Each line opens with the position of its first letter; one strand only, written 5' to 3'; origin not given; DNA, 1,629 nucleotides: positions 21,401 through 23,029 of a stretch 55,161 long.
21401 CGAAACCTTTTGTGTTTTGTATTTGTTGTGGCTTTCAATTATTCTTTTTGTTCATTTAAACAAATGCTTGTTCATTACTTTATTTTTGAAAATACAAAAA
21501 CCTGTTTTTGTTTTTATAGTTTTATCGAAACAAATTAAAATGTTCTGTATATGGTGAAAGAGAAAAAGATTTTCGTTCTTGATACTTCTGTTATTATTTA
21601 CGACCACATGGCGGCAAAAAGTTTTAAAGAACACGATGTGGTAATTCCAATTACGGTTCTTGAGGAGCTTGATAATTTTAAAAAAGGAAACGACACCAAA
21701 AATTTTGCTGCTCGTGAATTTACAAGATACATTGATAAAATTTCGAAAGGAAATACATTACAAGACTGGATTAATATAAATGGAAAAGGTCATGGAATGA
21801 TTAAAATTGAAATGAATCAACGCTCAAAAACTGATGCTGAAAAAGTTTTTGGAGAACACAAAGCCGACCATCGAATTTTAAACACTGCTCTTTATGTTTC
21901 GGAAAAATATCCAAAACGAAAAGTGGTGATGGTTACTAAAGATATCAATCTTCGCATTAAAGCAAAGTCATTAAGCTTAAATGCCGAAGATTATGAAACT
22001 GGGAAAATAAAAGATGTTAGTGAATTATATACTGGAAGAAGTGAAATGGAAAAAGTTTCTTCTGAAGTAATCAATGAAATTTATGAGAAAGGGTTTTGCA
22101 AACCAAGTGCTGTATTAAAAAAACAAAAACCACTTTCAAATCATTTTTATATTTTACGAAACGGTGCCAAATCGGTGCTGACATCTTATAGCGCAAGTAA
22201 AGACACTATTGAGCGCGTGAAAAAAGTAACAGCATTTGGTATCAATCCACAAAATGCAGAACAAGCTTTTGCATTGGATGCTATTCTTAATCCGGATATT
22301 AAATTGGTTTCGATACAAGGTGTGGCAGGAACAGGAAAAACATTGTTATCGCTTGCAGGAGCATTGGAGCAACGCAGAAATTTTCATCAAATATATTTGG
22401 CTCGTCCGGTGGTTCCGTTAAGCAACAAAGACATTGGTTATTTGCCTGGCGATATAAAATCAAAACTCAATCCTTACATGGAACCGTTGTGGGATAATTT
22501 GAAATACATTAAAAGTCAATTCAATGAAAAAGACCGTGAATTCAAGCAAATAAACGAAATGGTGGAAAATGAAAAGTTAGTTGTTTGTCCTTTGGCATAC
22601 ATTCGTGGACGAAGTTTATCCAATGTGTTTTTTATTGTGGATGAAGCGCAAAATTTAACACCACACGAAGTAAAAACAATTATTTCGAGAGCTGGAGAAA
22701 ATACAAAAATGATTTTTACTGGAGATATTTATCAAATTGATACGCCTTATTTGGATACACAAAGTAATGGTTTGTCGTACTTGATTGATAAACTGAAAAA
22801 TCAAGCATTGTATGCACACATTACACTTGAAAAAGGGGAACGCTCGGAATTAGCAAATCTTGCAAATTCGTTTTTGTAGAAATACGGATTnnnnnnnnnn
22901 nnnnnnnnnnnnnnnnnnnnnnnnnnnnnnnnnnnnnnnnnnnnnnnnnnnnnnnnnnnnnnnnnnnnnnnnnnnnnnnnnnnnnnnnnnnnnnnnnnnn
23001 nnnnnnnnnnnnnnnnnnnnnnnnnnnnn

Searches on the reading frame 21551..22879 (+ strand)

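Call 90: search_protein_families(library=pfam, proteins=[window:21551-22879:+], max_evalue=0.001)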
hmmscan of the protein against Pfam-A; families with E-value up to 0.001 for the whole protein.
window:21551-22879:+ (442 aa): 5 families
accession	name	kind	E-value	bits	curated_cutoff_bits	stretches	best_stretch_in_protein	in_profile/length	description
PF02562.22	PhoH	-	1.9e-48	165.1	27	1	231-428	2-188/205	PhoH-like protein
PF13638.12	PIN_4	-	2.5e-35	122.1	21.9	1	8-149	1-132/132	PIN domain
PF13604.12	AAA_30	-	1.5e-06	28.5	27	0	235-266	3-34/191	AAA domain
PF13086.12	AAA_11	-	9.4e-06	26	27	0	303-395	157-249/257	AAA domain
PF13245.12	AAA_19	-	0.00051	20.7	25.1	0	351-396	84-129/134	AAA domain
